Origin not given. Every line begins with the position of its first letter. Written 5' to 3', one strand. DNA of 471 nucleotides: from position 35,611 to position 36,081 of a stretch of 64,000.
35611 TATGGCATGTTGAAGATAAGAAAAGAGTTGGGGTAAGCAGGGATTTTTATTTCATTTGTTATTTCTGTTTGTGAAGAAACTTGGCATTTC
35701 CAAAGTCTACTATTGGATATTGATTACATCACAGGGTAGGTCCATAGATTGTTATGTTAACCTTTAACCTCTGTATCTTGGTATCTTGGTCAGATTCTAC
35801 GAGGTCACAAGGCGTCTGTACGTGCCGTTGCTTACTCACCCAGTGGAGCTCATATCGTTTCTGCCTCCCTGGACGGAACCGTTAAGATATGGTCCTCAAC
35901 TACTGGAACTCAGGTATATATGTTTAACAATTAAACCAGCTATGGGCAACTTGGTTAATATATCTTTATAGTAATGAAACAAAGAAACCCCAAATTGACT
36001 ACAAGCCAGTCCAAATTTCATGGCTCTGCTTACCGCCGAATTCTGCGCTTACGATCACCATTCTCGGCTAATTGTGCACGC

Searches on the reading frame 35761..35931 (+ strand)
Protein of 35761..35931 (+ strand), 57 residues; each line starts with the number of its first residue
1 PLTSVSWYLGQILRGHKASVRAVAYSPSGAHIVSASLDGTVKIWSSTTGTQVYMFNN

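Call 52: search_protein_families(library=pfam, proteins=[window:35761-35931:+], max_evalue=0.01)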
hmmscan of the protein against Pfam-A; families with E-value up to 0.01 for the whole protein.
window:35761-35931:+ (57 aa): 26 families (the best 25 are shown)
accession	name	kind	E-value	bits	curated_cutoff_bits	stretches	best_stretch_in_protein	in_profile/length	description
PF00400.38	WD40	-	3.5e-12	46.7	27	1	11-45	5-39/39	WD domain, G-beta repeat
PF24817.1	WD40_WDHD1_1st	-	1.1e-10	41.6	109.9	1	12-53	123-164/291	WDHD1 first WD40 domain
PF25173.1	Beta-prop_WDR3_1st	-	5.2e-08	33.2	154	1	12-54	66-108/184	WDR3 first beta-propeller domain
PF24105.1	Beta-prop_CAF1B_HIR1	-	6e-08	32.5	80.5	1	6-56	119-169/383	CAF1B/HIR1 beta-propeller domain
PF25174.1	Beta-prop_THOC3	-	7.3e-08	32.2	305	1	16-52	1-248/272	THOC3 beta-propeller domain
PF24814.1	WD40_Prp19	-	7.7e-07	28.9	320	1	12-55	44-87/281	Prp19 WD40 domain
PF25168.1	Beta-prop_WDR36-Utp21_2nd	-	2.5e-06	27.5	84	1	13-55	236-278/335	WDR36/Utp21 second beta-propeller domain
PF25047.1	Beta-prop_TEP1_2nd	-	4.1e-06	26.6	89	1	12-45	85-203/255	TEP-1 second beta-propeller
PF25048.1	Beta-prop_TEP1_C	-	7.2e-06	26.3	32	1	29-55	12-38/73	TEP-1 C-terminal beta-propeller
PF25172.1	Beta-prop_WDR3_2nd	-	5.4e-05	23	140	1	11-48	253-290/293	WDR3 second beta-propeller domain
PF24807.1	WD40_CDC20-Fz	-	7.6e-05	22.6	200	1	13-53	173-216/292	CDC20/Fizzy WD40 domain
PF23381.1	Beta-prop_IFT122_1st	-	7.7e-05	22.2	28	1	9-49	44-85/350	IFT122 first beta-propeller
PF25175.1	Beta-prop_WDR5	-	7.8e-05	22.5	250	1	13-49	48-84/296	WDR5 beta-propeller domain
PF23393.2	Beta-prop_WDR90_POC16_2nd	-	0.00013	21.7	60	1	29-56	6-33/291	WDR90/POC16, second beta-propeller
PF24805.1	EIF3I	-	0.00014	21.6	200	1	13-56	48-91/324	EIF3I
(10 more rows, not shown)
